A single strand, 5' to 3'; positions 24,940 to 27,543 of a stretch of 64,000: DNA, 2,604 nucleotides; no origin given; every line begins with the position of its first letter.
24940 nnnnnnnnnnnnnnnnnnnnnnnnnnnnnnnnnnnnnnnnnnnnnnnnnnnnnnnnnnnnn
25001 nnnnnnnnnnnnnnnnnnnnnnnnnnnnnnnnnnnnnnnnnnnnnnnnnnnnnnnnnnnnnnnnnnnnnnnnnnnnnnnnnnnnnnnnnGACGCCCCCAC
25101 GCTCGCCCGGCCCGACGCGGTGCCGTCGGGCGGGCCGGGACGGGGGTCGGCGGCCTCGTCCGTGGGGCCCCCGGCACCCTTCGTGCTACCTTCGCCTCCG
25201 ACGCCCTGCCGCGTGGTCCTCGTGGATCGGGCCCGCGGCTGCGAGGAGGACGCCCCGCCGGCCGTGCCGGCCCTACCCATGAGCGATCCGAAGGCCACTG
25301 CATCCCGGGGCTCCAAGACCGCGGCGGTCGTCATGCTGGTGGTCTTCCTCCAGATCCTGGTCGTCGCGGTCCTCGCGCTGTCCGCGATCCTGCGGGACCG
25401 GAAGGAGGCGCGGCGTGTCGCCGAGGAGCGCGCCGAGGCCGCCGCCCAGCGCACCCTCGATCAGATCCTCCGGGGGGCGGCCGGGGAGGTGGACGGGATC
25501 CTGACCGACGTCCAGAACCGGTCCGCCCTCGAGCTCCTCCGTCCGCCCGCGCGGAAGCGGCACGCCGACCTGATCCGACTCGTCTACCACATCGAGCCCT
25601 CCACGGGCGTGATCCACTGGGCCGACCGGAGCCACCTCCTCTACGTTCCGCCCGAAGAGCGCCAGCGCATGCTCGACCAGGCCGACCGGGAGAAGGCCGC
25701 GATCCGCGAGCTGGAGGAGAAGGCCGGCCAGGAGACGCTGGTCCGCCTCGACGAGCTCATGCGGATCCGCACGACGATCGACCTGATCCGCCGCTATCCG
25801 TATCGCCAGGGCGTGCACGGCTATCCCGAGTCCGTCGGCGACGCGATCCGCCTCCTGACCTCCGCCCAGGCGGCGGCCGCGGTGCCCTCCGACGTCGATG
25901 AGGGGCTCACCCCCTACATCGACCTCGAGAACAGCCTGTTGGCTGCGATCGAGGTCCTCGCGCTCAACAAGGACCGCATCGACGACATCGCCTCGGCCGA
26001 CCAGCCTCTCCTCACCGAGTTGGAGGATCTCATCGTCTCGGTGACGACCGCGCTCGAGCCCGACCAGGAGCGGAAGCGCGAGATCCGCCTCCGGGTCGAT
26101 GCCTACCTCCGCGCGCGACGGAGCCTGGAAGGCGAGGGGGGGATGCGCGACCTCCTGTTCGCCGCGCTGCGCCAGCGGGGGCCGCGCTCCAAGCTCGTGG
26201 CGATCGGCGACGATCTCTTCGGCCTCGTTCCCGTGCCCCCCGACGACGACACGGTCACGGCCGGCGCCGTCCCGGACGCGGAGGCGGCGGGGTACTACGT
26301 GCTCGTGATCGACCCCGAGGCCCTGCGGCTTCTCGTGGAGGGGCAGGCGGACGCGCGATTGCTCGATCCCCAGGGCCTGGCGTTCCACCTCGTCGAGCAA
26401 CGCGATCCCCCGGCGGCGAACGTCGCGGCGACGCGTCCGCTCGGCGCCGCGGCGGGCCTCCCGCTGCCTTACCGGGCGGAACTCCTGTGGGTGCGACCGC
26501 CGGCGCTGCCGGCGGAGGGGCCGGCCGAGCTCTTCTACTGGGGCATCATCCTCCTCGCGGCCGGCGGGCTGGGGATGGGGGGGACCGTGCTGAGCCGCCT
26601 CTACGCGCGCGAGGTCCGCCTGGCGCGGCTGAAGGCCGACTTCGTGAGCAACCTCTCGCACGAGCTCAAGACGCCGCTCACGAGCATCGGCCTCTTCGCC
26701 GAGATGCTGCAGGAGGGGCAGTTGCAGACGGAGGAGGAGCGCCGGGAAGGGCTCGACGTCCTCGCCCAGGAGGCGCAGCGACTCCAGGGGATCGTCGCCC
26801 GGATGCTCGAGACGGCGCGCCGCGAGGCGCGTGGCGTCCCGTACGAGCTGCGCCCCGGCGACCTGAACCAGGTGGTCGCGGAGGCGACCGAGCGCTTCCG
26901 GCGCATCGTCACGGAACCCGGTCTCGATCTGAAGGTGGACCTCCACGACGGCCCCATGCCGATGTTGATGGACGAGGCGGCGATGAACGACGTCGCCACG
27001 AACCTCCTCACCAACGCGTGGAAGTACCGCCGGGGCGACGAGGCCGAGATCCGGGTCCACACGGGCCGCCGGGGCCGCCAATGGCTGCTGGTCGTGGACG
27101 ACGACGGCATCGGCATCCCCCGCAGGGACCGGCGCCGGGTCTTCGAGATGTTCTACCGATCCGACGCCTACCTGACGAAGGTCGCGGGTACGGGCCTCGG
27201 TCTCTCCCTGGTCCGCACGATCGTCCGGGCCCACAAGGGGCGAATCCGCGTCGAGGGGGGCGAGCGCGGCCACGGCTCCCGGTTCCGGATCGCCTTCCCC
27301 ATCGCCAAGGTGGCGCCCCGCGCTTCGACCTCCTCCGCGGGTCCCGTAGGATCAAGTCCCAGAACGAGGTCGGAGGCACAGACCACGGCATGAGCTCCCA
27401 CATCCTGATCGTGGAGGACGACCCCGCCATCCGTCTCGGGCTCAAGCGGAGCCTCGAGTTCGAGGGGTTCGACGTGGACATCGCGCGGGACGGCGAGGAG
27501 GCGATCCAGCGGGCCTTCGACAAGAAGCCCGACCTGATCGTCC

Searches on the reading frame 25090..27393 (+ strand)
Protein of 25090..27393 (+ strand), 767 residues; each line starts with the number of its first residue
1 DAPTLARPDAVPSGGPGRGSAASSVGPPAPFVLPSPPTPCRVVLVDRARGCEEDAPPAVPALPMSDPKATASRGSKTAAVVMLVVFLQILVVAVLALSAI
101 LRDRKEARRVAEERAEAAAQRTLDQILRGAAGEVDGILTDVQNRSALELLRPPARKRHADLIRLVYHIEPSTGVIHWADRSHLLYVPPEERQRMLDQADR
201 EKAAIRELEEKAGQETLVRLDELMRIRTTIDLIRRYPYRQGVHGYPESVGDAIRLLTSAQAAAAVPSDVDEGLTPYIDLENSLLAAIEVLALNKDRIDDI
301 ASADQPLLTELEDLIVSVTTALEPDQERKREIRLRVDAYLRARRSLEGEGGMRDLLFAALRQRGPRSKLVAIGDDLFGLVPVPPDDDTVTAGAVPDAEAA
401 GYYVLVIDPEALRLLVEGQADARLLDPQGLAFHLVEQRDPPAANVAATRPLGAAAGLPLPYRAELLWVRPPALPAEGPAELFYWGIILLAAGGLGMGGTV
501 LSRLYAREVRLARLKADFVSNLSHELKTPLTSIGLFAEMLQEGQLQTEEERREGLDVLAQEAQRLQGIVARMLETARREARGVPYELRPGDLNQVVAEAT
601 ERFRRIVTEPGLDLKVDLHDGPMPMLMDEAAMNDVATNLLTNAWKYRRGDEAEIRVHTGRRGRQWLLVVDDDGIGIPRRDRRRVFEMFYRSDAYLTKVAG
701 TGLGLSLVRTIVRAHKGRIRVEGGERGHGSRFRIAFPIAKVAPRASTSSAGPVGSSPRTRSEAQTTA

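Call 36: search_protein_families(library=pfam, proteins=[window:25090-27393:+], max_evalue=0.001)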
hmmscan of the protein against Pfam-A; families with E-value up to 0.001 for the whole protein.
window:25090-27393:+ (767 aa): 2 families
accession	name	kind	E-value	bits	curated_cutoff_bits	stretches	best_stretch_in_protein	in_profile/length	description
PF02518.31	HATPase_c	-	3.7e-24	85.7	26.4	1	628-738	2-109/111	Histidine kinase-, DNA gyrase B-, and HSP90-like ATPase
PF00512.31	HisKA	-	1e-17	64.4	26.9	1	515-580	2-65/66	His Kinase A (phospho-acceptor) domain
